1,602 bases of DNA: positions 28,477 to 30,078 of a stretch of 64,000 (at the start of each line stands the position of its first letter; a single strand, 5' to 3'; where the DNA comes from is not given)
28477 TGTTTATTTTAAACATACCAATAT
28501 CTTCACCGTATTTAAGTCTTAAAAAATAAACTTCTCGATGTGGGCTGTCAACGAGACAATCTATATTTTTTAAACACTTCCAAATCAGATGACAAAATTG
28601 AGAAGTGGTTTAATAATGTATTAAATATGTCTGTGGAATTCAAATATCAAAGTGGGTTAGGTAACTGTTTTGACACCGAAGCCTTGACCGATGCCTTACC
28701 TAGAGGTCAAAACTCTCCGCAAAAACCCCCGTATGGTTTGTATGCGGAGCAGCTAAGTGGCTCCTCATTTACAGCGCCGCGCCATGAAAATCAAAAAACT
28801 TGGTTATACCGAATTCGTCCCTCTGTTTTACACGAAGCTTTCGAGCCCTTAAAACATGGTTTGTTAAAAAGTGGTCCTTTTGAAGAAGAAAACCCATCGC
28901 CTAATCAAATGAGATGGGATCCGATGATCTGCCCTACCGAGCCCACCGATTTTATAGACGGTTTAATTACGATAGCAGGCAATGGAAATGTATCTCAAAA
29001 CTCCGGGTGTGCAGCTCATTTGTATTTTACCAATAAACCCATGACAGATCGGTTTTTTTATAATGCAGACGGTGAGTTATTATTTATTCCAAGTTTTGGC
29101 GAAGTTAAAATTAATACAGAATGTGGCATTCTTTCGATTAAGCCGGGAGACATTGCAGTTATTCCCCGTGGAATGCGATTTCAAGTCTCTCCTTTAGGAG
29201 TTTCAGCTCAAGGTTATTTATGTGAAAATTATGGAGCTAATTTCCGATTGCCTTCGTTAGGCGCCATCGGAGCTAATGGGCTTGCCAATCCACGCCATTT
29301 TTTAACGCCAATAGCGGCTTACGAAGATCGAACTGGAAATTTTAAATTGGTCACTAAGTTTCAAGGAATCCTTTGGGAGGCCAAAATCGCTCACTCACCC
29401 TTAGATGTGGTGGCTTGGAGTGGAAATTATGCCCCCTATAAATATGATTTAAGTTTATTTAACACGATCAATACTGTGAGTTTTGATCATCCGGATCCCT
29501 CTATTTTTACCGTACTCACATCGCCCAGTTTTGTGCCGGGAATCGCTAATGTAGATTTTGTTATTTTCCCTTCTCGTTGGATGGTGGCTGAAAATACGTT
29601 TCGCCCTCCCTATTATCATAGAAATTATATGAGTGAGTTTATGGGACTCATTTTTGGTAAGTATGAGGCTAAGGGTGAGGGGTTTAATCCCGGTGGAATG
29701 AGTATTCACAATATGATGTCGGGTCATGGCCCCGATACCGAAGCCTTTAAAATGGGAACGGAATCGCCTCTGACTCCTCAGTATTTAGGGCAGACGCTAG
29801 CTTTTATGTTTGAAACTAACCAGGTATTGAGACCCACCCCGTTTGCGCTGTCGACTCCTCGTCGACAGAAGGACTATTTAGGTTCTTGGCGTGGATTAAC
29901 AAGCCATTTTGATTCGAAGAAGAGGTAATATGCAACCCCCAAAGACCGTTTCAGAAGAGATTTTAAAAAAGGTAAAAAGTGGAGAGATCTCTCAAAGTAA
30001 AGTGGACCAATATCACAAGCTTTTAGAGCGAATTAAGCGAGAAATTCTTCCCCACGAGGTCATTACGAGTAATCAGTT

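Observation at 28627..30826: Homogentisate dioxygenase translationally coupled to a heme-oxygenase-like (HDO-type) putative di-iron enzyme instead of fahA/maiA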

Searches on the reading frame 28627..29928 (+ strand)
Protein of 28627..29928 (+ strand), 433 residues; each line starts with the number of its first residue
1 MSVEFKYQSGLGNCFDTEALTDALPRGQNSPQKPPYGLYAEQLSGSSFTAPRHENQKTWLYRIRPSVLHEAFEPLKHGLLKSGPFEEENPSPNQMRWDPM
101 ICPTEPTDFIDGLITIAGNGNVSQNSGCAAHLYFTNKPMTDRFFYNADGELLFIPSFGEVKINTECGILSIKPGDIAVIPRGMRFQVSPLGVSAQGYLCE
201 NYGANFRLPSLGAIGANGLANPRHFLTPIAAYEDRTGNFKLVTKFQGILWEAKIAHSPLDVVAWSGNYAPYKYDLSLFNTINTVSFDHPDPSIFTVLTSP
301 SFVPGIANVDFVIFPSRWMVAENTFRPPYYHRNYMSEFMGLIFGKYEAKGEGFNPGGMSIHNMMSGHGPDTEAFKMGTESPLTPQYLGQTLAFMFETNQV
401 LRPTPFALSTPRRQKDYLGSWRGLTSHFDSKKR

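Call 3: search_protein_families(library=pfam, proteins=[window:28627-29928:+], max_evalue=1)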
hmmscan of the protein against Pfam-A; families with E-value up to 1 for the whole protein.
window:28627-29928:+ (433 aa): 2 families
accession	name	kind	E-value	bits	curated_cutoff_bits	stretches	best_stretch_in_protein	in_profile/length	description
PF20510.4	HgmA_N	-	2.3e-118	394.9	20.2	1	6-275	1-273/273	Homogentisate 1,2-dioxygenase N-terminal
PF04209.19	HgmA_C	-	9.1e-73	243.5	21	1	277-428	2-153/153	Homogentisate 1,2-dioxygenase C-terminal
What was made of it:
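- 28627..29928 (+): hmgA, homogentisate 1,2-dioxygenase (433 aa). Pfam HgmA_N and HgmA_C at E 2e-118 and 9e-73 (call 3).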

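Call 4: search_protein_families(library=ncbifam, proteins=[window:28627-29928:+], max_evalue=1)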
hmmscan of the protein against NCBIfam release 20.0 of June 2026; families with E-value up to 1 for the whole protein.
window:28627-29928:+ (433 aa): 1 family
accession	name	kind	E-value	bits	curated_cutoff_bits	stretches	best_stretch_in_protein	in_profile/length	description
TIGR01015.1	hmgA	equivalog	5.3e-191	635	510.75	1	4-428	1-429/429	homogentisate 1,2-dioxygenase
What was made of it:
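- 28627..29928 (+): TIGR01015 equivalog at 635 bits, cut-off 510.75 (call 4).
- On PqqC / TenA: No Pfam or NCBIfam hit (calls 3, 4).
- On HmgA (upstream gene): 635 bits against 510.75 (call 4).
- Checked: Identity of hmgA: it matches the TIGR01015 equivalog at 635 bits, above the cut-off of 510.75 (call 4).
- Neither Pfam nor NCBIfam returned a PqqC or TenA match (calls 3, 4).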
